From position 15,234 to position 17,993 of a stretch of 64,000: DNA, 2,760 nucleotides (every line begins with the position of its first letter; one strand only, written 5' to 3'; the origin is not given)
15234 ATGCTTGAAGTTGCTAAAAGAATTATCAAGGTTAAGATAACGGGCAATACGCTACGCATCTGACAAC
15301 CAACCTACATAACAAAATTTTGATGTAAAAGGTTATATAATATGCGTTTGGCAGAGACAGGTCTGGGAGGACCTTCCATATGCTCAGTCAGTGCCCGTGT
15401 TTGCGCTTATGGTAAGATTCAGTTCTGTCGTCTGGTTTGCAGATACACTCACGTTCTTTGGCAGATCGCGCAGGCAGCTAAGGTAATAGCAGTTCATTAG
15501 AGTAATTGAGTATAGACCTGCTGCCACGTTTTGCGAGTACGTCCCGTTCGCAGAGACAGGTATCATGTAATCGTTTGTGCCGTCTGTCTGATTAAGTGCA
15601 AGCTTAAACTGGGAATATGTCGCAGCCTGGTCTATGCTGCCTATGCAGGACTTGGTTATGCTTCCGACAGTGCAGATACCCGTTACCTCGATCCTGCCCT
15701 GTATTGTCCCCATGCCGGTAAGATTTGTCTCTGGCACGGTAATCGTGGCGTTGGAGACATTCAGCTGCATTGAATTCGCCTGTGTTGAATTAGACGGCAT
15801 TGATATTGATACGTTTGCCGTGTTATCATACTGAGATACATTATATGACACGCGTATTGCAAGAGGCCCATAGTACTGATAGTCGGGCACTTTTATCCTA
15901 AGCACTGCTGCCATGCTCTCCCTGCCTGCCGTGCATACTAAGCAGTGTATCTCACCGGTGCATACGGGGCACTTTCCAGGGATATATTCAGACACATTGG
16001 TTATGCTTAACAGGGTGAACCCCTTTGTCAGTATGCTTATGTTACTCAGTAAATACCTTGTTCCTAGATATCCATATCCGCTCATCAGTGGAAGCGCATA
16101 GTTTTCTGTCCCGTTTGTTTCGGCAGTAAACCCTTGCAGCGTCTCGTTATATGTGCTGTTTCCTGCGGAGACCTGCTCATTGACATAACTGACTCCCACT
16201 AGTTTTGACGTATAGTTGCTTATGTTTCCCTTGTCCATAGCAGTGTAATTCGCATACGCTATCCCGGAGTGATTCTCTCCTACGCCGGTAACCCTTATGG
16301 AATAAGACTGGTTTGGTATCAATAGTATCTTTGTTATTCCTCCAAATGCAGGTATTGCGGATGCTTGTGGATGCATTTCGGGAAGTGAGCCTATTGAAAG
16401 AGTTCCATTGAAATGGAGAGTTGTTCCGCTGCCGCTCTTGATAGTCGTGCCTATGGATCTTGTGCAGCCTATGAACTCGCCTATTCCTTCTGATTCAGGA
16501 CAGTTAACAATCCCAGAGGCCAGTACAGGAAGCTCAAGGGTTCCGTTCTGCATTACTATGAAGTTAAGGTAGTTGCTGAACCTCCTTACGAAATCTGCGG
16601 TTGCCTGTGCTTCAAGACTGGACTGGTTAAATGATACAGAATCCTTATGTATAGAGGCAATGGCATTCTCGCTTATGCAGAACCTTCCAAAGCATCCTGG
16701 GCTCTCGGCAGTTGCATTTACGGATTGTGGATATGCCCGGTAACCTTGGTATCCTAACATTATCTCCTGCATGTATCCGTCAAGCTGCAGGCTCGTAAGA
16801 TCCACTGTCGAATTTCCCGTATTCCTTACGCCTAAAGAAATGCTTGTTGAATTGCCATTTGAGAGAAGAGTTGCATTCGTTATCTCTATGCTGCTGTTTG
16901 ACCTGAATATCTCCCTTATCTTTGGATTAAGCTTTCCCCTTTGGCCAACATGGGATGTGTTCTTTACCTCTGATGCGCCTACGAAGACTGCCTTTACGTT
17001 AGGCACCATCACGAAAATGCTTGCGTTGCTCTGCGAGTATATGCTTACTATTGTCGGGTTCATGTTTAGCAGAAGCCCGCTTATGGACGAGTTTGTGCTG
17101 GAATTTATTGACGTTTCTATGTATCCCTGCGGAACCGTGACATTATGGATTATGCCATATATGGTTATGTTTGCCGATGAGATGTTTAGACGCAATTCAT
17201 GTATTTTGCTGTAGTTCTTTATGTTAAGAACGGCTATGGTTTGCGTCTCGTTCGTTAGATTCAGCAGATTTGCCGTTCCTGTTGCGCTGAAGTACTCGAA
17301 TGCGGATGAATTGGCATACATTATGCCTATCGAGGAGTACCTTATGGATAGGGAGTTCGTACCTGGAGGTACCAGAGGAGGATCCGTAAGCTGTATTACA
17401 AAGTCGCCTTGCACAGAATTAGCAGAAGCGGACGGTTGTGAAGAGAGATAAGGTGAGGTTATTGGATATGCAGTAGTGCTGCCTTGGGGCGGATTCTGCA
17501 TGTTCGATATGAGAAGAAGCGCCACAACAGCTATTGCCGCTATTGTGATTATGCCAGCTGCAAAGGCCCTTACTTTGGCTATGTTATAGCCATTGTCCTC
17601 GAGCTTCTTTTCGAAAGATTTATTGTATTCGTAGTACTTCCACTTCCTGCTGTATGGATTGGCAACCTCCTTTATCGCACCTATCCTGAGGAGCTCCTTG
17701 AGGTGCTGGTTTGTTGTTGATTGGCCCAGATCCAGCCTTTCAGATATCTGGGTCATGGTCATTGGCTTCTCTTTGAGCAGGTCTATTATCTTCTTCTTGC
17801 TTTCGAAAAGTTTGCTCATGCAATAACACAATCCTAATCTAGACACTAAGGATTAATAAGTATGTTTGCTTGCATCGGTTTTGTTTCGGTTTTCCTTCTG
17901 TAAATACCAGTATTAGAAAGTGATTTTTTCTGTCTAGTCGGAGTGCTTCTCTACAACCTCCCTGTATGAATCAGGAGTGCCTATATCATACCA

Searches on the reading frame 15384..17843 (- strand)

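Call 69: search_protein_families(library=pfam, proteins=[window:15384-17843:-], max_evalue=0.00001)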
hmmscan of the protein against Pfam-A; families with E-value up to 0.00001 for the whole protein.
window:15384-17843:- (819 aa): 2 families
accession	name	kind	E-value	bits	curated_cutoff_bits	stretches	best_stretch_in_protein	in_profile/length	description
PF01022.26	HTH_5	-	3e-08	33.9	22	1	16-55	4-43/47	Bacterial regulatory protein, arsR family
PF12840.13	HTH_20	-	9.3e-06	26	27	0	18-60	8-51/51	Helix-turn-helix domain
